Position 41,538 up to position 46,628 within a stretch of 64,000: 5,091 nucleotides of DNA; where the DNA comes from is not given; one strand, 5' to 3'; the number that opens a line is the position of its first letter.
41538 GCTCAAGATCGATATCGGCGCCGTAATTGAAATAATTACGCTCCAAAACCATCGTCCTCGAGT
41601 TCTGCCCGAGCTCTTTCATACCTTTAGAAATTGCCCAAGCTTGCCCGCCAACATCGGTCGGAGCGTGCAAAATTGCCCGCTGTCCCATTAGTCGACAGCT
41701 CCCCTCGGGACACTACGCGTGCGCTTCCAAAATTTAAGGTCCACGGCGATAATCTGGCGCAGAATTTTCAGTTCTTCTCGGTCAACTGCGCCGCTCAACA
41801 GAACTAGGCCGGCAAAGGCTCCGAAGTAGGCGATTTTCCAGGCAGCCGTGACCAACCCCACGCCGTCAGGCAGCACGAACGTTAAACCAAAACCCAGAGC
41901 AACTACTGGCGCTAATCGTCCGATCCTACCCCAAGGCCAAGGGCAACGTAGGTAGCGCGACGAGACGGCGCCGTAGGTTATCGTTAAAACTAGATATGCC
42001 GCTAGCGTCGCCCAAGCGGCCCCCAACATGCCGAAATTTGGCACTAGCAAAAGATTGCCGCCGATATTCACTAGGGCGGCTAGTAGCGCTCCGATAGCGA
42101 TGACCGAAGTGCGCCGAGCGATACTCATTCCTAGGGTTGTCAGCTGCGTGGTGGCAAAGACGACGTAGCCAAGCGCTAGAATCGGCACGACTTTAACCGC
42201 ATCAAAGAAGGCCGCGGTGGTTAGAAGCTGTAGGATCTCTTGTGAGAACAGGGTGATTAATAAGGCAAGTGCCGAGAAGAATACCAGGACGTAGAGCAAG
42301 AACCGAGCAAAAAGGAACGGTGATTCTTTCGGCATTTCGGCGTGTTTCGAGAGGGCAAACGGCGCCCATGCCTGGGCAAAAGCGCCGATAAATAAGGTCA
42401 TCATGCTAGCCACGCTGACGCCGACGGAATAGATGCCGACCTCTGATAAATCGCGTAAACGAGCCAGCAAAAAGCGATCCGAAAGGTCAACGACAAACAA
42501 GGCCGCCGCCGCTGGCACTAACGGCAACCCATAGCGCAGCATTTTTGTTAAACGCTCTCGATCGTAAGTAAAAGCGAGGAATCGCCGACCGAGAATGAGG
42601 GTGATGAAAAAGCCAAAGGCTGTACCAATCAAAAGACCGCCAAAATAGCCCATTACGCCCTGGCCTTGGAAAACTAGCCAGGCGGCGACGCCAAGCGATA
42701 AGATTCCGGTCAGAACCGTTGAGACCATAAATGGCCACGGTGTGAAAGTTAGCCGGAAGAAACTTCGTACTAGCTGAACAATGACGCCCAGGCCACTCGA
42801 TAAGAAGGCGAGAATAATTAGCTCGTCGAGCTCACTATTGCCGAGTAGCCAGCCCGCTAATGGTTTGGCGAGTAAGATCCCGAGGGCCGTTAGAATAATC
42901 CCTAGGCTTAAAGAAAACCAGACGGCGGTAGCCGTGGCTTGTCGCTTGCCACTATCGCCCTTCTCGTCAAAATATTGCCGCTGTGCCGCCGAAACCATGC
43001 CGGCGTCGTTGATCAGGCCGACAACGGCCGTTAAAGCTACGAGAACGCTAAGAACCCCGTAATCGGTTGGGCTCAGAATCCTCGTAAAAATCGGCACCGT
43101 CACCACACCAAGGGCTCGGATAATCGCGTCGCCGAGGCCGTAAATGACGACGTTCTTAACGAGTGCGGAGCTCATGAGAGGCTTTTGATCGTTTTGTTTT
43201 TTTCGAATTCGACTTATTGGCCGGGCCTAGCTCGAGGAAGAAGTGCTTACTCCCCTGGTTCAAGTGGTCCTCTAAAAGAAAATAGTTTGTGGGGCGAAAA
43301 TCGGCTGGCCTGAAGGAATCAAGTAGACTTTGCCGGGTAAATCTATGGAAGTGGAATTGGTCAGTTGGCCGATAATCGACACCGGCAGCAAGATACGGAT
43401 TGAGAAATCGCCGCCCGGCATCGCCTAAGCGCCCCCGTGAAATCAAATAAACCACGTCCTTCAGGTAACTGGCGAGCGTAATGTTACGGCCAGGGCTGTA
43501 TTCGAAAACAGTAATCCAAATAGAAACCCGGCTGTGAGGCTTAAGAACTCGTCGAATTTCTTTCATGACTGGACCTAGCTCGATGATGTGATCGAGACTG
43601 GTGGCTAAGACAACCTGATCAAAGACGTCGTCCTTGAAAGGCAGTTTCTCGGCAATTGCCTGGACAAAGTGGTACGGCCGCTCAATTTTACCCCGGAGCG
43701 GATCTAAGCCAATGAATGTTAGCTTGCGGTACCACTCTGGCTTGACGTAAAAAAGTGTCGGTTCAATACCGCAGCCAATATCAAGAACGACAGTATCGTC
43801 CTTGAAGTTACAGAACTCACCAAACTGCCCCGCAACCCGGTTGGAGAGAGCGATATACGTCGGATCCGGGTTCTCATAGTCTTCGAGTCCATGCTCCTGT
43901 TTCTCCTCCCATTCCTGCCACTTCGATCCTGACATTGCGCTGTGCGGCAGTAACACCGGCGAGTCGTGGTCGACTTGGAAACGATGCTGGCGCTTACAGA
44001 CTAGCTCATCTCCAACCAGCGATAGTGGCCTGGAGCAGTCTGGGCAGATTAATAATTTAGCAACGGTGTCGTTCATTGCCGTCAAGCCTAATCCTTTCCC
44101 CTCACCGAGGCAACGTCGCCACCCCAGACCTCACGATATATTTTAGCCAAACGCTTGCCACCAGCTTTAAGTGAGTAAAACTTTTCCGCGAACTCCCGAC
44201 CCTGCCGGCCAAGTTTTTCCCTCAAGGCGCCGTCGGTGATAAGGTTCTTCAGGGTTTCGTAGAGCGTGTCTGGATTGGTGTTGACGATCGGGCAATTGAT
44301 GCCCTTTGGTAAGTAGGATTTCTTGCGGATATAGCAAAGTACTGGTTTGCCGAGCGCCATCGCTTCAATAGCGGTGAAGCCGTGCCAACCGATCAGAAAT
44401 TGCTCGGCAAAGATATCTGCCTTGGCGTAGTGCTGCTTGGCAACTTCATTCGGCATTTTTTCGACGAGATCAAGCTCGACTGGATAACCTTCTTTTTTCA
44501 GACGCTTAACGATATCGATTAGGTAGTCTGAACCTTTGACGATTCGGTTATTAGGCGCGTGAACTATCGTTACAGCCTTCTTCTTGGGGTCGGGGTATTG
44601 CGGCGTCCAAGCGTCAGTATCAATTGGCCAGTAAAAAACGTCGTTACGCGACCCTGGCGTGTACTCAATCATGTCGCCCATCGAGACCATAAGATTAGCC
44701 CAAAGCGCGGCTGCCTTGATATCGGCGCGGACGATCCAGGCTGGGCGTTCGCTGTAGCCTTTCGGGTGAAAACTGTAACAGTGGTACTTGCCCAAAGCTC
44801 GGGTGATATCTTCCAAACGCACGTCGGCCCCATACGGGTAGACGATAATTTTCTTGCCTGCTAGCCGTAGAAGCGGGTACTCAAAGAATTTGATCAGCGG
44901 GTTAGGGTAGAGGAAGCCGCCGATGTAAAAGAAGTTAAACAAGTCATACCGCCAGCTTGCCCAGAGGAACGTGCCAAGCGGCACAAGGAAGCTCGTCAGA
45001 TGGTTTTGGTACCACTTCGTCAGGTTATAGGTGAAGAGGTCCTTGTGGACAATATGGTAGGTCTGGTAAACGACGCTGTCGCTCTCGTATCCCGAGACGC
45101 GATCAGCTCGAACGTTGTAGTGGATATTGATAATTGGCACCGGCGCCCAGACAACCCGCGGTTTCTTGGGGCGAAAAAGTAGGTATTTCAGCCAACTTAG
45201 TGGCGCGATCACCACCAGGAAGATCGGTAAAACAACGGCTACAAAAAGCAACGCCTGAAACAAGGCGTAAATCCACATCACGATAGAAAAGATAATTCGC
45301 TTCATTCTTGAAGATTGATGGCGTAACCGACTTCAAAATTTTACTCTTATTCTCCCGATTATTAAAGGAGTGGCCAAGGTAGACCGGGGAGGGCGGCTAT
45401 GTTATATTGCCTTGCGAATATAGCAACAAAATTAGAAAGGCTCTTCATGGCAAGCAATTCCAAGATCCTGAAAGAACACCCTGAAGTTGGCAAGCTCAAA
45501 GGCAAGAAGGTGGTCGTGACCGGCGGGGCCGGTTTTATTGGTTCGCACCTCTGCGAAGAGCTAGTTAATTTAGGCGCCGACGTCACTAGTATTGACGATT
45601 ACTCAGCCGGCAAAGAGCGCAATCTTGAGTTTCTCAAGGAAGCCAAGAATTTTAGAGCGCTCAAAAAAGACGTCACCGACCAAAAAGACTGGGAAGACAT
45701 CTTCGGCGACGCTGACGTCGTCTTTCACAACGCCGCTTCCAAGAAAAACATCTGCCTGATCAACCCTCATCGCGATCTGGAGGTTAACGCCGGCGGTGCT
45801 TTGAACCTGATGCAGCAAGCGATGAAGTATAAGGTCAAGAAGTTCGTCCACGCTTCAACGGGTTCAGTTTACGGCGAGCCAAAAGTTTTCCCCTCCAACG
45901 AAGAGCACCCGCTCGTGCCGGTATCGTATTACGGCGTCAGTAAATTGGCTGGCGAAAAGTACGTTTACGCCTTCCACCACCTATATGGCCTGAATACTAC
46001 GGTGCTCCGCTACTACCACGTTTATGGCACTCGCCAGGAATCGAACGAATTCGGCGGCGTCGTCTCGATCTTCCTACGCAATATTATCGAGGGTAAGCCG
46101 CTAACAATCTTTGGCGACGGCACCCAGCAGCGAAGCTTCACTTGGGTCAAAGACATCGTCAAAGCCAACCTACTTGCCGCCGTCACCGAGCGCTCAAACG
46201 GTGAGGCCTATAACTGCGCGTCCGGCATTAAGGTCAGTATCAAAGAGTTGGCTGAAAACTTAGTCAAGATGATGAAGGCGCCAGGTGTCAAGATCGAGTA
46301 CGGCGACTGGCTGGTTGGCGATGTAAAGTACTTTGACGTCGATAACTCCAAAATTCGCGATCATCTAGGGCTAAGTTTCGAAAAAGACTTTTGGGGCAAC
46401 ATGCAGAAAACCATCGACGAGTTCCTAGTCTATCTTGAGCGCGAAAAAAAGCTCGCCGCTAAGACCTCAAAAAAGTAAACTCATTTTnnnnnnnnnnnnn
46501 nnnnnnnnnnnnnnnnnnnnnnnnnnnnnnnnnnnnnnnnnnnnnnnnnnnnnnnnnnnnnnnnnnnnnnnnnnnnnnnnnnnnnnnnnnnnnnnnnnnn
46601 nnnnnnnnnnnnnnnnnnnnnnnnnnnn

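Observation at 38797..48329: Two AsnB-like amidotransferases plus a zinc-ribbon methyltransferase embedded in the glycan locus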

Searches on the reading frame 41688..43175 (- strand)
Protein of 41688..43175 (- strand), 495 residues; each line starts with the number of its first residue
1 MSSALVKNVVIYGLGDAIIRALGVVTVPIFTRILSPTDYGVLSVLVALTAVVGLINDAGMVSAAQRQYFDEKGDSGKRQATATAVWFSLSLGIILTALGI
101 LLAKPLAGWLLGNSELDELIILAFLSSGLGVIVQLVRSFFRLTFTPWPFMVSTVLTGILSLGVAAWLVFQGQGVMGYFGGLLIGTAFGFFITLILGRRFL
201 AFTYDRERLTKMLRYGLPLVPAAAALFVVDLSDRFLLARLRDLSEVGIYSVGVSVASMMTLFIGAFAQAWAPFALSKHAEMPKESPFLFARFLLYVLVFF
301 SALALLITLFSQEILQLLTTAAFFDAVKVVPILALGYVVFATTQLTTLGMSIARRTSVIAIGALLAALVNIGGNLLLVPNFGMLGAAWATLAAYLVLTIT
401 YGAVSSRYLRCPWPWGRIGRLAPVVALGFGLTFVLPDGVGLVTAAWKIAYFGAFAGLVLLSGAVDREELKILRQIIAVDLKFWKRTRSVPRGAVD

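Call 4: search_protein_families(library=pfam, proteins=[window:41688-43175:-])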
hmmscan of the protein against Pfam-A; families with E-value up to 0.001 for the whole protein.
window:41688-43175:- (495 aa): 2 families
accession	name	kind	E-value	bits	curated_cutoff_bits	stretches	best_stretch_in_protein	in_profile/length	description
PF01943.22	Polysacc_synt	-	1.2e-25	90.9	28.2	1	5-272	1-268/274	Polysaccharide biosynthesis protein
PF13440.11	Polysacc_synt_3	-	3.9e-20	72.7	23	1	29-327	1-292/293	Polysaccharide biosynthesis protein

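Call 5: search_protein_families(library=ncbifam, proteins=[window:41688-43175:-], max_evalue=0.00001)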
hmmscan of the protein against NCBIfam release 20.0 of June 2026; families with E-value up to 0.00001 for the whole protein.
window:41688-43175:- (495 aa): 2 families
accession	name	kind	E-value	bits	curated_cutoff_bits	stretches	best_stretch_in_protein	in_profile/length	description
NF050818.1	PolSacchBiosHfsF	equivalog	3.7e-20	72.4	700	1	21-450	18-448/468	polysaccharide biosynthesis protein HfsF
NF058658.1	Oglyco_Wzx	exception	6.1e-06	25.5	720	1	11-383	16-380/478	O-glycosylation flippase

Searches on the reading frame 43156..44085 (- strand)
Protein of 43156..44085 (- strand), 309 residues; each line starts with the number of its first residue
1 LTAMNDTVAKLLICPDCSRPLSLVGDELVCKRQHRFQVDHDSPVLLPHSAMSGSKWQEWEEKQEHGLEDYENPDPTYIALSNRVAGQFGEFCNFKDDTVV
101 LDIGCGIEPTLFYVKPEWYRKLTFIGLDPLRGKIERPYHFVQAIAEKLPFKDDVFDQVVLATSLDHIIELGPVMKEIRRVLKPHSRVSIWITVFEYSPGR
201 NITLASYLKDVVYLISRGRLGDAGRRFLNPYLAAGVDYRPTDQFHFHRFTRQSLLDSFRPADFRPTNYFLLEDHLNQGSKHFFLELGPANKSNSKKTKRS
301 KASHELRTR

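Call 4: search_protein_families(library=pfam, proteins=[window:43156-44085:-])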
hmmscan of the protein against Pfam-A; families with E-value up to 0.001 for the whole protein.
window:43156-44085:- (309 aa): 6 families
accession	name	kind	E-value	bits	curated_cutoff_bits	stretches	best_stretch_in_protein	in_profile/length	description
PF08241.18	Methyltransf_11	-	3.1e-11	44.2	21.2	1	101-187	1-93/95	Methyltransferase domain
PF13847.12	Methyltransf_31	-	4.9e-08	33.2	27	1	96-189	3-109/145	Methyltransferase domain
PF13649.12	Methyltransf_25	-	7.5e-08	33.4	27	1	100-183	1-95/97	Methyltransferase domain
PF13489.12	Methyltransf_23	-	1.2e-07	32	27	1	94-263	20-159/164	Methyltransferase domain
PF01209.24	Ubie_methyltran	-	3.2e-06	27.1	20.1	1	139-190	101-152/233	ubiE/COQ5 methyltransferase family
PF08242.18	Methyltransf_12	-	0.00021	22.4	30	1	101-184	1-95/98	Methyltransferase domain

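Call 5: search_protein_families(library=ncbifam, proteins=[window:43156-44085:-], max_evalue=0.00001)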
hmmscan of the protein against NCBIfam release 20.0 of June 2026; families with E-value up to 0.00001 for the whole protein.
window:43156-44085:- (309 aa): 10 families
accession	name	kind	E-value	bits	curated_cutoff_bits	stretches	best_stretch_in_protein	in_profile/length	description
NF045667.1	MTase_DVU1556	equivalog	1.5e-11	44.2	155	1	90-186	16-116/213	DVU_1556 family methyltransferase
NF001240.0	PRK00216.1-1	equivalog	1.7e-07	30.5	378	1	138-189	117-168/251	bifunctional demethylmenaquinone methyltransferase/2-methoxy-6-polyprenyl-1,4-benzoquinol methylase UbiE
TIGR01934.1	MenG_MenH_UbiE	subfamily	1.8e-07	30.7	158.35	1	135-216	87-168/223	ubiquinone/menaquinone biosynthesis methyltransferase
NF001244.0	PRK00216.1-5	equivalog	3.5e-07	29.8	216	1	97-215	49-179/236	bifunctional demethylmenaquinone methyltransferase/2-methoxy-6-polyprenyl-1,4-benzoquinol methylase UbiE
NF001242.0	PRK00216.1-3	equivalog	5.5e-07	29.2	351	1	135-189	121-175/258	bifunctional demethylmenaquinone methyltransferase/2-methoxy-6-polyprenyl-1,4-benzoquinol methylase UbiE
NF040539.1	AST_met_ArsM_2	exception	3.5e-06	27.1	240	0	90-198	50-171/262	putative arsinothricin biosynthesis methyltransferase ArsM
NF052510.1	methyltran_MpqE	exception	6.4e-06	25.7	335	0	138-187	100-149/234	methyl-plastoquinone biosynthesis methyltransferase MpqE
NF001241.0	PRK00216.1-2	equivalog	7.9e-06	25.7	327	0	139-189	97-147/231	demethylmenaquinone methyltransferase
NF008300.0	PRK11088.1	equivalog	8e-06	25.5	303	0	13-171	4-168/272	23S rRNA (guanine(745)-N(1))-methyltransferase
NF045823.1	PthPhpthDimycoMt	equivalog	9.7e-06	24.9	300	0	138-185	115-162/256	phthiotriol/phenolphthiotriol dimycocerosates methyltransferase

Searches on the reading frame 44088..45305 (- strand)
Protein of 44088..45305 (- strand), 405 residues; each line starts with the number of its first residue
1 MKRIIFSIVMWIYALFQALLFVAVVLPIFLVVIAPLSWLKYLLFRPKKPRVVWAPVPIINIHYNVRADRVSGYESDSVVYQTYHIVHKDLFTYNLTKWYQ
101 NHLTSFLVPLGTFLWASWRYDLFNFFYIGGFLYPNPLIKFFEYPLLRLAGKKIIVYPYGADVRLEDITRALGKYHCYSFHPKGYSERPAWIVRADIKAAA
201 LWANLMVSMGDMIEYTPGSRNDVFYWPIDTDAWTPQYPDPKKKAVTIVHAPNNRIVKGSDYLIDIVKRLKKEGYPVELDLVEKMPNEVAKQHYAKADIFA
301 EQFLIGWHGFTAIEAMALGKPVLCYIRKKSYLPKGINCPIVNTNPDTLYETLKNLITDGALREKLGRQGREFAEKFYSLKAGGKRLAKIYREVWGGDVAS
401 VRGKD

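Call 4: search_protein_families(library=pfam, proteins=[window:44088-45305:-])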
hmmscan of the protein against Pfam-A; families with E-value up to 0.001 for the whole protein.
window:44088-45305:- (405 aa): 2 families
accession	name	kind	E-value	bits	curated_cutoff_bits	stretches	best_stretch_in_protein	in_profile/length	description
PF00534.26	Glycos_transf_1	-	8.4e-06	25.9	26.4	1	270-371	67-171/172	Glycosyl transferases group 1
PF13692.12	Glyco_trans_1_4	-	0.0002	22.1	27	0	289-358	70-142/142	Glycosyl transferases group 1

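Call 5: search_protein_families(library=ncbifam, proteins=[window:44088-45305:-], max_evalue=0.00001)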
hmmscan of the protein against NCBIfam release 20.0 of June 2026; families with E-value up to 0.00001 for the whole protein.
window:44088-45305:- (405 aa): 2 families
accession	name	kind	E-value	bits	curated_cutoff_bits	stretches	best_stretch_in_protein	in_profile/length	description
NF038229.1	Glyco4_Geo_Pelo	equivalog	5.3e-08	32.2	400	1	290-393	232-336/338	GPMC system family 4 glycosyltransferase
NF041876.1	EPS_EpsE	equivalog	1.3e-06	27.9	400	0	280-384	280-387/389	exopolysaccharide biosynthesis GT4 family glycosyltransferase EpsE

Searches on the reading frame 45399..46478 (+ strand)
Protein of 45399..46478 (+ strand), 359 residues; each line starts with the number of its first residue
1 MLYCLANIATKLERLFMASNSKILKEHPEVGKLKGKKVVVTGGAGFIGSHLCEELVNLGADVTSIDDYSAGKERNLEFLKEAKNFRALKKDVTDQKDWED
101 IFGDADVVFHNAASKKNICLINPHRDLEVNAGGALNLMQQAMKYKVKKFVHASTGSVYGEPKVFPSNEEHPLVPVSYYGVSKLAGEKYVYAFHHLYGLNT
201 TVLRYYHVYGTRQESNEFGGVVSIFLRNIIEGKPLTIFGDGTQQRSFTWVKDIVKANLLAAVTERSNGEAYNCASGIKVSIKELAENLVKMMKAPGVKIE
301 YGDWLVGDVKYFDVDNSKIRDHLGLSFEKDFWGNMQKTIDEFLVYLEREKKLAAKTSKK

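Call 4: search_protein_families(library=pfam, proteins=[window:45399-46478:+])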
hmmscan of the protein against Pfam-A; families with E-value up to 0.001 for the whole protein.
window:45399-46478:+ (359 aa): 9 families
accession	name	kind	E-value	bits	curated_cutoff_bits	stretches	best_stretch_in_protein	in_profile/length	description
PF01370.27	Epimerase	-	1.4e-56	192.1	20.9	1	38-274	1-240/240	NAD dependent epimerase/dehydratase family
PF16363.11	GDP_Man_Dehyd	-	1.1e-45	157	27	1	40-292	2-266/332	GDP-mannose 4,6 dehydratase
PF02719.21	Polysacc_synt_2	-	1.3e-23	84.1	20.2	1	38-293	1-248/293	Polysaccharide biosynthesis protein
PF01073.25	3Beta_HSD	-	3.2e-23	82.6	22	1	39-267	1-235/280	3-beta hydroxysteroid dehydrogenase/isomerase family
PF04321.23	RmlD_sub_bind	-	2.1e-21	76.7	27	1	37-296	2-235/287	RmlD substrate binding domain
PF07993.18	NAD_binding_4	-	1.6e-12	47.6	20.1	1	94-214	78-210/258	Male sterility protein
PF13460.12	NAD_binding_10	-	7.4e-12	45.9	27.2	1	42-205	1-143/184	NAD(P)H-binding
PF00106.31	adh_short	-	1.1e-08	35.3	26.6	1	36-157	1-131/195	short chain dehydrogenase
PF05368.20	NmrA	-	0.00021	21.4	27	1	36-156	3-109/298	NmrA-like family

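Call 5: search_protein_families(library=ncbifam, proteins=[window:45399-46478:+], max_evalue=0.00001)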
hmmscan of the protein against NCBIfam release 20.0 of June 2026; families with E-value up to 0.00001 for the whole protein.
window:45399-46478:+ (359 aa): 44 families (the best 25 are shown)
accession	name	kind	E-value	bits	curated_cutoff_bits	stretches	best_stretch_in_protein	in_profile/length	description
TIGR04180.1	EDH_00030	hypoth_equivalog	4.8e-46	157.2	475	1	38-294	1-258/297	NAD-dependent 4,6-dehydratase LegB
TIGR01181.1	dTDP_gluc_dehyt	equivalog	2.6e-44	151.6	365.1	1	37-343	1-312/321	dTDP-glucose 4,6-dehydratase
TIGR01179.1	galE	equivalog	6.6e-44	150.1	262.3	1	37-328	1-310/332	UDP-glucose 4-epimerase GalE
NF011728.1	PRK15181.1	equivalog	3.2e-38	131.6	760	1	33-340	13-335/348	Vi polysaccharide biosynthesis UDP-N-acetylglucosaminuronic acid C-4 epimerase TviC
TIGR02197.1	heptose_epim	equivalog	7.3e-31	107.5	274.6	1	38-302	1-269/316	ADP-glyceromanno-heptose 6-epimerase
NF007582.0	PRK10217.1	equivalog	7.5e-25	87.8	698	1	36-344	2-333/355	dTDP-glucose 4,6-dehydratase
NF007490.0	PRK10084.1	subfamily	7.7e-25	87.6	649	1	37-344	2-336/361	dTDP-glucose 4,6-dehydratase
NF008872.0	PRK11908.1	equivalog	3.5e-22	78.9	294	1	36-293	2-272/349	bifunctional UDP-4-keto-pentose/UDP-xylose synthase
NF008360.0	PRK11150.1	equivalog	2.2e-20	73.1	452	1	38-349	2-309/310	ADP-glyceromanno-heptose 6-epimerase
NF005998.1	PRK08125.1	equivalog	9.6e-20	70.5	777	1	20-297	300-590/649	bifunctional UDP-4-amino-4-deoxy-L-arabinose formyltransferase/UDP-glucuronic acid oxidase ArnA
NF007956.0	PRK10675.1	subfamily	1.6e-19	70.2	394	1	37-324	2-311/338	UDP-glucose 4-epimerase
TIGR01214.1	rmlD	equivalog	2e-19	69.8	224.05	1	37-298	1-232/285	dTDP-4-dehydrorhamnose reductase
NF042422.1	oxyalk_red_OleD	equivalog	9.2e-17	61.4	580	1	37-298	2-256/329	2-alkyl-3-oxoalkanoate reductase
TIGR03589.1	PseB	equivalog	2.7e-16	59.4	407.75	1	34-303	3-255/324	UDP-N-acetylglucosamine 4,6-dehydratase (inverting)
NF042423.1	oxyalk_red_Shew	equivalog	1.2e-14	54.2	580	1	34-273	7-238/331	2-alkyl-3-oxoalkanoate reductase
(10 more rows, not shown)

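Call 48: search_solved_structures(query=window:45399-46478:+, max_evalue=1e-20)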
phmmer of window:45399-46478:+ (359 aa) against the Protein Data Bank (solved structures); distinct sequences matched with E-value up to 1e-20: 43.
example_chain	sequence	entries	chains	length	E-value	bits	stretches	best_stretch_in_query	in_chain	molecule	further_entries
4zrm_A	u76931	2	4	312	5.4e-50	173.6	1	37-342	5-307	UDP-glucose 4-epimerase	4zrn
6dnt_A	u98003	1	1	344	4.1e-47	164.1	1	32-343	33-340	NAD-dependent epimerase/dehydratase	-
7ys8_A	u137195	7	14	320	3.1e-42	148.1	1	38-331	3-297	UDP-glucose 4-epimerase | UDP-glucose 4-epimerase along with EC 5.1.3.2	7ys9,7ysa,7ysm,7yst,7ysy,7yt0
10ke_A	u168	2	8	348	2.4e-40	141.9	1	35-329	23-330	Capsular polysaccharide biosynthesis protein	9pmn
1sb8_A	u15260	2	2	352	2.7e-39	138.4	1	36-336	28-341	wbpP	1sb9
6wjb_A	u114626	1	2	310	1.5e-38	136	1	35-326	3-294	NAD-dependent epimerase/dehydratase family protein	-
2b69_A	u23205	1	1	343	6.9e-38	133.8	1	35-308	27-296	UDP-glucuronate decarboxylase 1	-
4lk3_A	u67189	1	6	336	7e-38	133.8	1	36-309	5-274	UDP-glucuronic acid decarboxylase 1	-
6wj9_A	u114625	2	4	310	7.5e-38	133.7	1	35-326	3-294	NAD-dependent epimerase/dehydratase family protein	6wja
4gll_A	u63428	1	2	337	9e-38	133.4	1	36-309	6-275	UDP-glucuronic acid decarboxylase 1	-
4m55_A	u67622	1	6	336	1.3e-37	132.9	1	36-309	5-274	UDP-glucuronic acid decarboxylase 1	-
6pmh_A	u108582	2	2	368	1.9e-37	132.4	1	33-296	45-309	UDP-glucose 4-epimerase related protein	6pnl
6zl6_A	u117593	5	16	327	4.6e-37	131.1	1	37-292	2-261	Epimerase domain-containing protein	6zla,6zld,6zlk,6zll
3ru7_A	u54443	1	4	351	6.8e-37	130.5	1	36-322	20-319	WbgU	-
3ru9_A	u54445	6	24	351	6.8e-37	130.5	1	36-322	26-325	WbgU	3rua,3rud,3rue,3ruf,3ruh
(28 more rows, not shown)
